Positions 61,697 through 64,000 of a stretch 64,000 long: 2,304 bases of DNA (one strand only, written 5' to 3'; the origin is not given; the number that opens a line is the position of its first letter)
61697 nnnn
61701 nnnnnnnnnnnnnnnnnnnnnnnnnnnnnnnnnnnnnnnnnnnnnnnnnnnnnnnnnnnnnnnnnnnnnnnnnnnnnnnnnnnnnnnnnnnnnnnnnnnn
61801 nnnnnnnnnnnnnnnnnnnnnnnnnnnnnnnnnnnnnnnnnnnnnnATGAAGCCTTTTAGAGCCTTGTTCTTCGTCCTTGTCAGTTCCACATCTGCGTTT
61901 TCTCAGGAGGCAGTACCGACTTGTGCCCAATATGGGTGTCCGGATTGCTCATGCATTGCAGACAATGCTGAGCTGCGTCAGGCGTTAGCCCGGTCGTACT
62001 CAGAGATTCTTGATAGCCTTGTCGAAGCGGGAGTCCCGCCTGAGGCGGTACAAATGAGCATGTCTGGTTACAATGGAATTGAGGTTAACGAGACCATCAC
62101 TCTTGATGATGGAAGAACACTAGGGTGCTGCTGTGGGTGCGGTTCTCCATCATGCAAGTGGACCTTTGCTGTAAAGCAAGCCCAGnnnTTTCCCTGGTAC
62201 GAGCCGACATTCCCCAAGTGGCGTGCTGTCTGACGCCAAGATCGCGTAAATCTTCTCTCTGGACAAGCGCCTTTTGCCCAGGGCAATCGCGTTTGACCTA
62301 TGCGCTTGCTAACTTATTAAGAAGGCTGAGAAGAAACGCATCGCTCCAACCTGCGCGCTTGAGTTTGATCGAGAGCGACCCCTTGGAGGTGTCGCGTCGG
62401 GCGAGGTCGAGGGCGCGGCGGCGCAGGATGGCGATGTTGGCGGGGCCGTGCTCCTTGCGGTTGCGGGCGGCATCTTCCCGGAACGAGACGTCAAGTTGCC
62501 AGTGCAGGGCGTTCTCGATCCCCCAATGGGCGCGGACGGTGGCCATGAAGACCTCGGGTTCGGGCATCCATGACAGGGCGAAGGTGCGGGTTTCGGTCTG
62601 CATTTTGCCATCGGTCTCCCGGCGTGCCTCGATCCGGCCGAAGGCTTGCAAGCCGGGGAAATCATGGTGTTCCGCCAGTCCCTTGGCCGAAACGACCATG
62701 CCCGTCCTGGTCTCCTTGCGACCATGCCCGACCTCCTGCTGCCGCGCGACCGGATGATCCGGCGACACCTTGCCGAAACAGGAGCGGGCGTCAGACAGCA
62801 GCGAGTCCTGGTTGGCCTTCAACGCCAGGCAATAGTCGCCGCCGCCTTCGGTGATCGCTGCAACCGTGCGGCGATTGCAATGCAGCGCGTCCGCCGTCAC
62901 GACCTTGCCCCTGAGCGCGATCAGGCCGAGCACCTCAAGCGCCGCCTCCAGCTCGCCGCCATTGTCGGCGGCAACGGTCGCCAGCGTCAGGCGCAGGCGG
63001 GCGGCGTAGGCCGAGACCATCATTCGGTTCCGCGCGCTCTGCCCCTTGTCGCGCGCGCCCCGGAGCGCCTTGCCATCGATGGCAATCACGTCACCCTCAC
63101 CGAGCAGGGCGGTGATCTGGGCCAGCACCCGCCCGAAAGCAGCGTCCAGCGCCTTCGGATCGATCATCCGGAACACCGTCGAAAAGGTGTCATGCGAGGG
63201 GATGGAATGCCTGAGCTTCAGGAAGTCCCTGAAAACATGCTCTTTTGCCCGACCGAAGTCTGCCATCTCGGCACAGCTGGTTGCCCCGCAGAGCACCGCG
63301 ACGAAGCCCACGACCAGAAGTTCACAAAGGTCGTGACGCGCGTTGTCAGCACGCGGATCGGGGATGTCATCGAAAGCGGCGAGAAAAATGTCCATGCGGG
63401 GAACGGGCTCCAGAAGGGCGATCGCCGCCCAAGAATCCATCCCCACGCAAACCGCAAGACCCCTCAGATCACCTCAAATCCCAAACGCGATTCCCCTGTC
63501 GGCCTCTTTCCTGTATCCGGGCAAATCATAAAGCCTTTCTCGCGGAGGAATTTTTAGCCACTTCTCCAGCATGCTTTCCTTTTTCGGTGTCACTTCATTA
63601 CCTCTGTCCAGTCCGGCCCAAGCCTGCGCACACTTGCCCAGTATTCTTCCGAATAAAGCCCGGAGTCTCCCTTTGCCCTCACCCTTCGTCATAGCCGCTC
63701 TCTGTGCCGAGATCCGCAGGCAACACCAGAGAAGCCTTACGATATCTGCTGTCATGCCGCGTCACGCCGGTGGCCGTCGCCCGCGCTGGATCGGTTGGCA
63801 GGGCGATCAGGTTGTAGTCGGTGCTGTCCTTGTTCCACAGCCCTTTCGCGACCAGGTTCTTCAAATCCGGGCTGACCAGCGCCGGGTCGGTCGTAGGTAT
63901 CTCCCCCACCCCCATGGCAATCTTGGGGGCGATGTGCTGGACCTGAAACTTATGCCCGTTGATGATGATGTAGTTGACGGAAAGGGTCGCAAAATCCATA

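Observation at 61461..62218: Low-GC two-gene cysteine-rich cassette bounded exactly by IS1380 ends (composite-transposon relic)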

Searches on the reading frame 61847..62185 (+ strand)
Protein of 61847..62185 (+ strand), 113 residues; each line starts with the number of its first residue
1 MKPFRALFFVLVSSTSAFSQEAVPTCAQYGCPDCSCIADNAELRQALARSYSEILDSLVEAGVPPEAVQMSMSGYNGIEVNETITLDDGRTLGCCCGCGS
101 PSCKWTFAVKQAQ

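Call 7: search_protein_families(library=pfam, proteins=[window:61847-62185:+], max_evalue=0.1)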
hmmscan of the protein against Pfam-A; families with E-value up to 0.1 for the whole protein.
window:61847-62185:+ (113 aa): 1 family
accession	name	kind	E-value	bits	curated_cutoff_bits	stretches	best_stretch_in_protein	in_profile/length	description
PF02120.21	Flg_hook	-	0.06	13.6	29.8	1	36-74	42-80/85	Flagellar hook-length control protein FliK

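Call 8: search_protein_families(library=ncbifam, proteins=[window:61847-62185:+], max_evalue=0.1)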
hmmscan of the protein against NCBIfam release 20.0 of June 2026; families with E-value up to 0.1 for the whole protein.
window:61847-62185:+ (113 aa): 1 family
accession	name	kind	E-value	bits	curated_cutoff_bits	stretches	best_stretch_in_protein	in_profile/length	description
NF033400.3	thiazolyl_B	subfamily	0.062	13.3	30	1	76-103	13-40/45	thiazolylpeptide-type bacteriocin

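Call 9: find_homologous_proteins(query=window:61847-62185:+, max_evalue=0.01)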
Query window:61847-62185:+ (113 aa): 1 proteins with E <= 0.01 among 2 candidates.
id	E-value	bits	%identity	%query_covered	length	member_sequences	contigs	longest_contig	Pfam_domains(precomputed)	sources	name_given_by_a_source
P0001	1.6e-69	249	99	100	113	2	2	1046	-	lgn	-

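Call 13: find_encoding_contigs(protein=P0001, flank=10000)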
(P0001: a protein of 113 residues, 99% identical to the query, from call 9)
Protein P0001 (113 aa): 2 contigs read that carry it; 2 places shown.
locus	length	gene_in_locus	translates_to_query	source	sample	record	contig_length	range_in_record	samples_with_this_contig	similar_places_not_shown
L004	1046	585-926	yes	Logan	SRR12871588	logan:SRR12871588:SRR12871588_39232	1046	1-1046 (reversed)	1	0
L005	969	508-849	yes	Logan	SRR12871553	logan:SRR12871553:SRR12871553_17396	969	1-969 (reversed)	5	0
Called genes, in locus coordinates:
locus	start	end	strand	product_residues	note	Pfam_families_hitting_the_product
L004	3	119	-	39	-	?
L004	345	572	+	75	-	-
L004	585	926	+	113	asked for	-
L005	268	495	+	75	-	-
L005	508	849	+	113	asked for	-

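Call 37: search_protein_representatives(protein=window:61847-62185:+)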
Query: 113 residues. Proteins with E-value up to 0.001 (for the whole library): 18; up to 1e-10: 2; up to 1e-30: 1. The best 18 are listed.
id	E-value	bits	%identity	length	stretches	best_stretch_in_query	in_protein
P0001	5.0e-70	248.9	99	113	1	1-113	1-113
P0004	1.1e-23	99.7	46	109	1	15-108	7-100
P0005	1.1e-10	57.8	36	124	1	3-110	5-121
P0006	2.9e-10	56.5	35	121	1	14-96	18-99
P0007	4.6e-10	55.8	42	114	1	16-79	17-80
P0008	1.7e-08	50.8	31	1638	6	29-68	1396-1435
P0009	3.8e-08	49.7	33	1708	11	68-107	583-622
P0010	1.6e-07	47.7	28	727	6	14-91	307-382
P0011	2.0e-07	47.4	37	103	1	25-108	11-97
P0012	2.5e-07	47.1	29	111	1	8-108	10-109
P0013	5.1e-07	46.1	37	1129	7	39-70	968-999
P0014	5.2e-07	46.0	29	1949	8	35-91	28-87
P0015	9.1e-07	45.2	46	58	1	54-107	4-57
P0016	1.5e-06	44.6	38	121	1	11-78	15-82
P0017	8.0e-06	42.2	32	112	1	8-89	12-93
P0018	1.1e-04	38.5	47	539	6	14-37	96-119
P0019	1.9e-04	37.7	31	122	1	21-109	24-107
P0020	2.2e-04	37.6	29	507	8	36-76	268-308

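Call 40: find_homologous_proteins(query=A2, max_evalue=0.001)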
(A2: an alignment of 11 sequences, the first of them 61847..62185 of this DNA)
Query A2 (11 sequences) (113 aa, profile of the alignment): 10 proteins with E <= 0.001 among 1162 candidates.
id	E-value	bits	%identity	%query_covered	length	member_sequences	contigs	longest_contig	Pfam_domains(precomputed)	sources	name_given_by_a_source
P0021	1.5e-34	136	44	79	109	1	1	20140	-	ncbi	-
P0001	9.1e-34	134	99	100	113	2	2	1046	-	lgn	-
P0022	1.6e-33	133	44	90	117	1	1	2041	-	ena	-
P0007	4.6e-32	128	43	56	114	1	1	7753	-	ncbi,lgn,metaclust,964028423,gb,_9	metaclust:\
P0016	4.9e-31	125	40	58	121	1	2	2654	-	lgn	-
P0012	5.0e-31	125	29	88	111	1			-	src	-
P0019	1.2e-29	120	30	89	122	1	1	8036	-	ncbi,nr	ncbi:hypothetical protein MA784_004605 [Vibrio parahaemolyticus]|nr:hypothetical protein [Vibrio par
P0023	6.3e-29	118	66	95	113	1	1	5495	-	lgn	-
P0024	1.6e-6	46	41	50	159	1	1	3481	-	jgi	jgi:hypothetical protein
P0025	1.8e-5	42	40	41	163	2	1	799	-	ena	-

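Call 41: find_encoding_contigs(protein=P0023, flank=6000)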
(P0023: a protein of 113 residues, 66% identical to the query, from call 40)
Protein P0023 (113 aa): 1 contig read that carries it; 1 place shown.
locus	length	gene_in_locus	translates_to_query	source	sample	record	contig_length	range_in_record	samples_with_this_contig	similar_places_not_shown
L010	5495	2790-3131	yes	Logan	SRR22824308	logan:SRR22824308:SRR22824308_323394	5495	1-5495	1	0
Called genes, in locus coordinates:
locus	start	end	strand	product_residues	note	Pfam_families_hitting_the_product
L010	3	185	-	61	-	?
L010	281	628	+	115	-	-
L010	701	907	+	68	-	-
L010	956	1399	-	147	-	PF14367:DUF4411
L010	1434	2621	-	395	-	PF06114:Peptidase_M78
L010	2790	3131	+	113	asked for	-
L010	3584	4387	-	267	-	PF10026:DUF2268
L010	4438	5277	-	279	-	-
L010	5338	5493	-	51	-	?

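Call 42: find_encoding_contigs(protein=P0021, flank=6000)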
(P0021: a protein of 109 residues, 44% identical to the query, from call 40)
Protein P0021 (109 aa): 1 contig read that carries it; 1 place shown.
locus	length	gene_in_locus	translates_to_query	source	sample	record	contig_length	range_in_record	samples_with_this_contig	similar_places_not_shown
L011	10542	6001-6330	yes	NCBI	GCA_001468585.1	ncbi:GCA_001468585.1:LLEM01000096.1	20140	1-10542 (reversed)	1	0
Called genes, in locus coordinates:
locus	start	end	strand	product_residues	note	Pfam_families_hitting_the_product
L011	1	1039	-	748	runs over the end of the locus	PF13304:AAA_21 (faint), PF02463:SMC_N (weak)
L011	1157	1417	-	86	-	-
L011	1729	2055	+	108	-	-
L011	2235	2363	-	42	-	-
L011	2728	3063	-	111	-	-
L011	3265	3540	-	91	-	-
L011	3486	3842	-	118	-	-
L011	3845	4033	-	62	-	-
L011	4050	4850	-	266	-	PF09904:HTH_43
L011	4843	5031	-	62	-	-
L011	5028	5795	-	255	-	PF00589:Phage_integrase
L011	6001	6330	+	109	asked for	-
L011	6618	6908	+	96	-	-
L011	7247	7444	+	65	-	-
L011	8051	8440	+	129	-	PF11140:DUF2913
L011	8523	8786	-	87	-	-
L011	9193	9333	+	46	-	PF09926:DUF2158 (weak)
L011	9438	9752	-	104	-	-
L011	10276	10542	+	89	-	?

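Call 43: find_encoding_contigs(protein=P0019, flank=6000)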
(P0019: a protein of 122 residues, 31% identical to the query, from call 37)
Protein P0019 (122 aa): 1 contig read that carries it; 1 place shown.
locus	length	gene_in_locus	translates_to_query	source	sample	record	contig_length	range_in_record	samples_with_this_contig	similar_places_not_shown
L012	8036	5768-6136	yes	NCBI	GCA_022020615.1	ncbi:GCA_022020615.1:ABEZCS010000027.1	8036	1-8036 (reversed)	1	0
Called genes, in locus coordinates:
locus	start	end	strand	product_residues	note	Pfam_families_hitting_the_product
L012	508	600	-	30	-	-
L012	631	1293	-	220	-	-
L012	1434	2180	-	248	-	-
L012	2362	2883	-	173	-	-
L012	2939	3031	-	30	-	-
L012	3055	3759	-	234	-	PF20712:CyanoTRADDas_TM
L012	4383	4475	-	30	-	-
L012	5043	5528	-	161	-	-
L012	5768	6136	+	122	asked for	-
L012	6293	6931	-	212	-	PF05175:MTS (weak), PF02353:CMAS (weak), PF03848:TehB (weak), PF13489:Methyltransf_23, PF13847:Methyltransf_31, PF08241:Methyltransf_11, PF08242:Methyltransf_12, PF13649:Methyltransf_25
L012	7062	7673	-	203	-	-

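Call 44: find_encoding_contigs(protein=P0007, flank=6000)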
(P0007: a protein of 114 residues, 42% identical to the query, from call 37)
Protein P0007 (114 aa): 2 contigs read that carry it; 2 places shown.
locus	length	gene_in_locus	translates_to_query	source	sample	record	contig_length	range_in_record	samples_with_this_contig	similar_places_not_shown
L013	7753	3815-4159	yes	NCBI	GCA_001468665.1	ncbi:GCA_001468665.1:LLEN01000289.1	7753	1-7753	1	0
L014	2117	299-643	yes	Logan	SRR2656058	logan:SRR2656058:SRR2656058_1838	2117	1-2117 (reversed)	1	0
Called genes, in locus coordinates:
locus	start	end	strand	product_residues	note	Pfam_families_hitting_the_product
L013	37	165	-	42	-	-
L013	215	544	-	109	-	-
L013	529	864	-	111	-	-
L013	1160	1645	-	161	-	-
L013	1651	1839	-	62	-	-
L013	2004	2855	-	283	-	PF09904:HTH_43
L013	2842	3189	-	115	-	PF00589:Phage_integrase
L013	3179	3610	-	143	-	PF00589:Phage_integrase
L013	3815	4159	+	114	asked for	-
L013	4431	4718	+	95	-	-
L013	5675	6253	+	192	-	PF11140:DUF2913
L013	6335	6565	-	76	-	-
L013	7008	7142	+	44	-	PF09926:DUF2158 (weak)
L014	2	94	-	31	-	?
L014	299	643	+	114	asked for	-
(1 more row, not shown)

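Call 59: predict_structure(alignment_id=A5)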
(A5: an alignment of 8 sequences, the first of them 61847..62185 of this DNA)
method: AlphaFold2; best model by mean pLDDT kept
length: 113 residues; sequences in the alignment: 8
mean_pLDDT: 75.5   pTM: 0.60
mean pLDDT of the five models: 75.5, 75.4, 73.6, 71.4, 70.9
residues with pLDDT >= 90: 2; 70-90: 81; 50-70: 13; < 50: 17
segments of 3 or more residues with pLDDT < 50: 13-20, 110-113
pLDDT, mean of each block of 10 residues (from residue 1): 50 46 69 84 84 89 86 84 85 87 78 31
secondary structure, 60 per line:
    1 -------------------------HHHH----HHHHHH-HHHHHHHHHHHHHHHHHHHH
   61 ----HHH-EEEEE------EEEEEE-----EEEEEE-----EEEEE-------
elements in order: H26-29 H34-39 H41-60 E69-73 E80-85 E91-96 E102-106

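Call 63: fold_search(model_id=the predicted structure, library=pdb)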
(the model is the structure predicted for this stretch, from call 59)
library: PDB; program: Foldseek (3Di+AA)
matches with E <= 10: 281; with E <= 0.001: 0
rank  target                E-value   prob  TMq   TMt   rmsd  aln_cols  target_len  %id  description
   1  9oh5_B                7.0e-01  0.06  0.17  0.16  16.4        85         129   14  Cryo-EM structure of the assembled MS2 CPM58 VLP (released 2025-11-05)
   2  2dvy_F                1.1e+00  0.08  0.19  0.11  10.7        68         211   13  Crystal structure of restriction endonucleases PabI (released 2007-05-08)
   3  9pbb_A                1.1e+00  0.07  0.19  0.10   8.9        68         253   13  293K human S-adenosylmethionine decarboxylase (released 2025-09-17)
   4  3ep7_A                1.1e+00  0.08  0.21  0.11   8.9        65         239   15  Human AdoMetDC E256Q mutant complexed with S-Adenosylmethionine methyl ester and no putrescine bound (released 2008-12-23)
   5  3ep4_A                1.4e+00  0.08  0.20  0.11   9.0        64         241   16  Human AdoMetDC E256Q mutant with no putrescine bound (released 2008-12-23)
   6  9p7q_A                1.5e+00  0.06  0.19  0.10   8.9        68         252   13  273K human S-adenosylmethionine decarboxylase (released 2025-09-17)
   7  8aim_B                1.6e+00  0.08  0.15  0.19   8.6        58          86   12  Ugi-2 SAUNG complex (released 2023-06-21)
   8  3edn_A                1.7e+00  0.08  0.15  0.08   6.1        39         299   20  Crystal structure of the Bacillus anthracis phenazine biosynthesis protein, PhzF family (released 2008-10-07)
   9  3dz5_A                1.7e+00  0.06  0.19  0.10   9.1        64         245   16  Human AdoMetDC with covalently bound 5'-[(2-aminooxyethyl)methylamino]-5'-deoxy-8-methyladenosine (released 2009-03-10)
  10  4i8o_A                1.9e+00  0.14  0.27  0.11   8.7        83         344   16  Crystal structure of the toxin RnlA from Escherichia coli (released 2013-10-23)
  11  3dz3_A                1.9e+00  0.06  0.19  0.10   8.6        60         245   13  Human AdoMetDC F223A mutant with covalently bound S-Adenosylmethionine methyl ester (released 2009-03-10)
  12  3lgj_A                2.0e+00  0.08  0.16  0.18   4.4        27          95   22  Crystal structure of single-stranded binding protein (ssb) from Bartonella henselae (released 2010-02-16)
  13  3h0v_A                2.0e+00  0.06  0.19  0.10   8.7        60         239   13  Human AdoMetDC with 5'-Deoxy-5'-(dimethylsulfonio) adenosine (released 2009-06-30)
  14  4h9j                  2.1e+00  0.04  0.17  0.14   7.7        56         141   12  Crystal structure of N-terminal protease (Npro) of classical swine fever virus. (released 2013-10-30)
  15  3h0w_A                2.4e+00  0.06  0.21  0.11   9.1        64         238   16  Human AdoMetDC with 5'-Deoxy-5'-[(N-dimethyl)amino]-8-methyl-adenosine (released 2009-06-30)
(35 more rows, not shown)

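Call 73: search_dna_similar(query=window:61847-62185:+, collection=plasmids, mode=protein, max_evalue=0.01, max_rows=15)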
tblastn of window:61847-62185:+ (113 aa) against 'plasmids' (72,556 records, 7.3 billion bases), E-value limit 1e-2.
No match.

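Call 76: find_related_loci(query=A5, collection=viral_contigs, flank=5000)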
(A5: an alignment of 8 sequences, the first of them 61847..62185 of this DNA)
Query A5 (113 aa) in viral_contigs; peptide patterns used: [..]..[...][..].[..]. (x = any residue, [..] = any of these).
28 stretches matched a pattern, but none encodes a relative of the query by tblastn (E <= 1e-3).

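Call 85: search_solved_structures(query=A2, max_evalue=10)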
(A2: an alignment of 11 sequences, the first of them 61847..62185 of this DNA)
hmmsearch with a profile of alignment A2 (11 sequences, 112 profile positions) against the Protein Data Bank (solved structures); distinct sequences matched with E-value up to 10: 6.
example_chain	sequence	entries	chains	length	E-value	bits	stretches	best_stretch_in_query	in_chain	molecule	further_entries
1e0z_A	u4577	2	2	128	0.37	14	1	14-55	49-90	FERREDOXIN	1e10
7nz7_A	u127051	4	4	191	0.52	13.5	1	34-88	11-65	tRNA-specific adenosine deaminase 2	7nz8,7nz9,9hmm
1lfp_A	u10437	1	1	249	0.88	12.8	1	48-87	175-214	Hypothetical protein AQ_1575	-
8tm9_A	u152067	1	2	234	0.99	12.6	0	40-72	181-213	D_3_633_8x peptide bound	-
7rkc_A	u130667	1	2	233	1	12.5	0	40-73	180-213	D_3_633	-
8tlp_A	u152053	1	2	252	1.2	12.4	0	40-72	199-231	D_3_633_8x, no peptide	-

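Call 96: search_protein_families(library=padloc, proteins=[window:61847-62185:+], max_evalue=0.1)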
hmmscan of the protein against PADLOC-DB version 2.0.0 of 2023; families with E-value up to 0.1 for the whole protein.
window:61847-62185:+ (113 aa): 0 families

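Call 97: search_protein_families(library=phrogs, proteins=[window:61847-62185:+], max_evalue=0.1)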
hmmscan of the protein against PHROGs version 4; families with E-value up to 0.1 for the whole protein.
window:61847-62185:+ (113 aa): 0 families

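Call 102: find_encoding_contigs(protein=P0022, flank=4000)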
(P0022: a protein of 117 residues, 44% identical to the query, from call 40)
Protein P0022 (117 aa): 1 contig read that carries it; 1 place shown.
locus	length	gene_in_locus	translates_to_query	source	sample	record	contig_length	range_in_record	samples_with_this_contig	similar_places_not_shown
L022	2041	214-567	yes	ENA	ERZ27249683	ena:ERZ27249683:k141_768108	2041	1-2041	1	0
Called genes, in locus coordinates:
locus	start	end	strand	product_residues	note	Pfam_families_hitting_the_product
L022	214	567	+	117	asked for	-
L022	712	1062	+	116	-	-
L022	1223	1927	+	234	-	PF13391:HNH_2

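Call 103: find_encoding_contigs(protein=P0016, flank=4000)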
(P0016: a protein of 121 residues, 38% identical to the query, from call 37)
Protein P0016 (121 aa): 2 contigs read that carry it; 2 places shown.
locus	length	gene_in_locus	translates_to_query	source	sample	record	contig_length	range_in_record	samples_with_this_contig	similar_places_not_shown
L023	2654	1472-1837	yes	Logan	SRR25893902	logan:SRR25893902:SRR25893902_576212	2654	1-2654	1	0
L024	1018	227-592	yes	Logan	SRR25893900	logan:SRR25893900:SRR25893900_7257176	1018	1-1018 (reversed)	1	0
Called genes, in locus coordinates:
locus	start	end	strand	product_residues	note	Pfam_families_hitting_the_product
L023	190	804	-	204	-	PF00872:Transposase_mut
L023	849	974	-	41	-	-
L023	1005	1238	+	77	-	-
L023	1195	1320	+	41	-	-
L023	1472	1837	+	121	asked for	-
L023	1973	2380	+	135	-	-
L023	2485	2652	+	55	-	?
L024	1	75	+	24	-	?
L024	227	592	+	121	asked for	-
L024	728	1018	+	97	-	?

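Call 104: find_encoding_contigs(protein=P0024, flank=4000)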
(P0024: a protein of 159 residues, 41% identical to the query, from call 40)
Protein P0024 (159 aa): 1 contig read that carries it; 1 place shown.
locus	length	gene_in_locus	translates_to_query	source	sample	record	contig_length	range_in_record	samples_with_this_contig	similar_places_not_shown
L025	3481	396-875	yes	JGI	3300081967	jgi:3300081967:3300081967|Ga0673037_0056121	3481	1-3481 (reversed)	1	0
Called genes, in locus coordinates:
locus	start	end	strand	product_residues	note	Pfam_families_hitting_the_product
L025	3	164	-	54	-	?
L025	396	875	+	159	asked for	-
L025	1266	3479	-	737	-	?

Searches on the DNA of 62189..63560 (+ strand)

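Call 29: search_dna_similar(query=window:62189-62278:+, collection=plasmids, mode=distant, max_evalue=10, max_rows=15)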
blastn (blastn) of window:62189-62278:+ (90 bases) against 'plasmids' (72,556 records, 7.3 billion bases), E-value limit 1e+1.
Records with a match: 204; places in all: 230; records where one place covers at least 80% of the query: 33.
Best place of each record, by identity: 95-99% 2; 90-95% 6; 80-90% 161; 60-80% 35.
By first word of the organism name: Enterobacter 51; Pseudosulfitobacter 30; Klebsiella 17; Salmonella 14; Phaeobacter 11; Pseudomonas 8; Sphingobium 7; Paracoccus 5; Citrobacter 5; Escherichia 5; and 29 more.
By predicted mobility (MOB-suite, as given by PLSDB): conjugative 119; non-mobilizable 62; mobilizable 23.
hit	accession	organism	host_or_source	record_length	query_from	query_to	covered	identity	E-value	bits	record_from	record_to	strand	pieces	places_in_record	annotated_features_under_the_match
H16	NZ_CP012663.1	Frigidibacter mobilis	oil-production water,oil-production ...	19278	3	90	98%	77.3%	5e-9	67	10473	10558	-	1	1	hypothetical protein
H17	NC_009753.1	Paracoccus methylutens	-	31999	5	90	96%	76.7%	5e-9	66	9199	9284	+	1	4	mmsB: 3-hydroxyisobutyrate dehydrogenase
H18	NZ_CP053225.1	Sphingobium sp. RSMS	whole organism,Storage tank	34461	12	90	88%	78.5%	5e-9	67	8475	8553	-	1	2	none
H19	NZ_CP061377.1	Pseudomonas aeruginosa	Homo sapiens,urine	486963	13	90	87%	79.5%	4e-10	70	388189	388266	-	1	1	none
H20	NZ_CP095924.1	Pseudomonas aeruginosa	water sink surface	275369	13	90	87%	79.5%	4e-10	70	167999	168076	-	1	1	none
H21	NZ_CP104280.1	Comamonas aquatica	-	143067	13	90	87%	79.5%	4e-10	70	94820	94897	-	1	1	none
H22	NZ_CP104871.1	Pseudomonas aeruginosa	humen being,catheter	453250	13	90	87%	79.5%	4e-10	70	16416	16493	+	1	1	none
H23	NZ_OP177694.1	Pseudomonas aeruginosa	-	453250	13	90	87%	79.5%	4e-10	70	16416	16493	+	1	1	none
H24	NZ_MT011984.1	Comamonas testosteroni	-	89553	13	90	87%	79.5%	4e-10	70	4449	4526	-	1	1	none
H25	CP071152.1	Aeromonas caviae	Homo sapiens,cell culture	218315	13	90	87%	79.5%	4e-10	70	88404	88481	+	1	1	none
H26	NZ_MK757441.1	Alcaligenes faecalis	feces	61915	13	90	87%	79.5%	4e-10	70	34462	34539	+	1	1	none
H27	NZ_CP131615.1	Pseudomonas aeruginosa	Homo sapiens,sputum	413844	13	90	87%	79.5%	4e-10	70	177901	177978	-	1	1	none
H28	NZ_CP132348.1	Pseudomonas fulva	Homo sapiens,urine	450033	13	90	87%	79.5%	4e-10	70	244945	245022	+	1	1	none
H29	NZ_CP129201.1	Pseudomonas aeruginosa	Homo sapiens,sputum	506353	13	90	87%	79.5%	4e-10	70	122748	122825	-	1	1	none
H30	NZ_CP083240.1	Ancylobacter polymorphus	activated sludge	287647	14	90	86%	79.2%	1e-9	68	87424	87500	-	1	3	carbohydrate ABC transporter permease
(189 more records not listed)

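Call 32: get_annotated_region(hit=H16, flank=3000)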
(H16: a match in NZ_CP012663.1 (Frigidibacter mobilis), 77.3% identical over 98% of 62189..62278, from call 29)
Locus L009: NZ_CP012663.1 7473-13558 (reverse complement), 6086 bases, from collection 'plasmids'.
description: Frigidibacter mobilis strain cai42 plasmid pcai42B, complete sequence
organism: Frigidibacter mobilis (NCBI taxid 1335048)
taxonomy: Bacteria; Pseudomonadota; Alphaproteobacteria; Rhodobacterales; Paracoccaceae; Frigidibacter; Frigidibacter mobilis
host: -; source: oil-production water,oil-production water; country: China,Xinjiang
typing (MOB-suite, as given by PLSDB): mobilizable; replicon rep_cluster_823; relaxase MOBP
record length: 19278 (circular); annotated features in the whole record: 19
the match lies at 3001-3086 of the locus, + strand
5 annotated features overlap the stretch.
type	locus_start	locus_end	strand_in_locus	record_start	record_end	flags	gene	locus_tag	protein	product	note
CDS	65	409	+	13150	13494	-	-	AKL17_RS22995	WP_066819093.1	hypothetical protein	-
CDS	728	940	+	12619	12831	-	-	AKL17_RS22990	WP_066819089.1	hypothetical protein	-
CDS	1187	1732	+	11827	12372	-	-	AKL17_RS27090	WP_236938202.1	hypothetical protein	-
CDS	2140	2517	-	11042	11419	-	-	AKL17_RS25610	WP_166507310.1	hypothetical protein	-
CDS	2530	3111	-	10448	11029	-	-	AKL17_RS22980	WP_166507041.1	hypothetical protein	-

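Call 108: search_dna_similar(query=window:62230-63560:+, collection=plasmids, mode=distant, max_rows=10)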
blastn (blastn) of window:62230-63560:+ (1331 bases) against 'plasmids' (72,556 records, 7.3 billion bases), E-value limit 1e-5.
Records with a match: 53; places in all: 79; records where one place covers at least 80% of the query: 5.
Best place of each record, by identity: 60-80% 53.
By first word of the organism name: Sinorhizobium 35; Azospirillum 6; Cereibacter 5; Rhizobium 4; Octadecabacter 1; Mesorhizobium 1; Bradyrhizobium 1.
By predicted mobility (MOB-suite, as given by PLSDB): mobilizable 33; conjugative 11; non-mobilizable 9.
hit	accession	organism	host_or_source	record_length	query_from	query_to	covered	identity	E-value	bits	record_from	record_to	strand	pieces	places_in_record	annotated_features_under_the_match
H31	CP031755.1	Cereibacter sphaeroides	cell culture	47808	50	1269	92%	79.8%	0e+0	1066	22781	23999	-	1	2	ISAs1 family transposase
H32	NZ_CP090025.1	Cereibacter azotoformans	cell culture,Aquaculture sediment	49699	50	1269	92%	79.8%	0e+0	1066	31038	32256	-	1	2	ISAs1 family transposase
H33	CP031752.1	Cereibacter sphaeroides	cell culture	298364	82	1269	89%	79.2%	0e+0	999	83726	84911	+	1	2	ISAs1 family transposase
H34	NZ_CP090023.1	Cereibacter azotoformans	cell culture,Aquaculture sediment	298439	82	1269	89%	79.2%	0e+0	999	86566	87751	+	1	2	ISAs1 family transposase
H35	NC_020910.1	Octadecabacter arcticus 238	150 km offshore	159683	50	1270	92%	71.1%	1e-164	587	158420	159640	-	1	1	ISAs1 family transposase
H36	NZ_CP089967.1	Cereibacter azotoformans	Owen's River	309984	430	1211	59%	77.7%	8e-174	618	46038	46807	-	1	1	ISAs1 family transposase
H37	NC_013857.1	Azospirillum sp. B510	-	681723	148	309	12%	74.1%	4e-19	104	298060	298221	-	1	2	ISAs1-like element ISAzs12 family transposase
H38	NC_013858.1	Azospirillum sp. B510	-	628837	148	309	12%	74.1%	4e-19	104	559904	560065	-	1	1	ISAs1-like element ISAzs12 family transposase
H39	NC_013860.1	Azospirillum sp. B510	-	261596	148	309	12%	74.1%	4e-19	104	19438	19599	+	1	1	ISAs1-like element ISAzs12 family transposase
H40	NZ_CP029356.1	Azospirillum thermophilum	cell culture,hot spring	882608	163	310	11%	72.7%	4e-13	84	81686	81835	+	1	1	ISAs1 family transposase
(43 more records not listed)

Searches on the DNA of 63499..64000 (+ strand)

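Call 71: search_dna_similar(query=window:63499-64000:+, collection=plasmids, mode=distant, max_evalue=0.01, max_rows=8)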
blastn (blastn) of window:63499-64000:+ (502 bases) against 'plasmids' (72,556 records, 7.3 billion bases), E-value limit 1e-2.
No match.
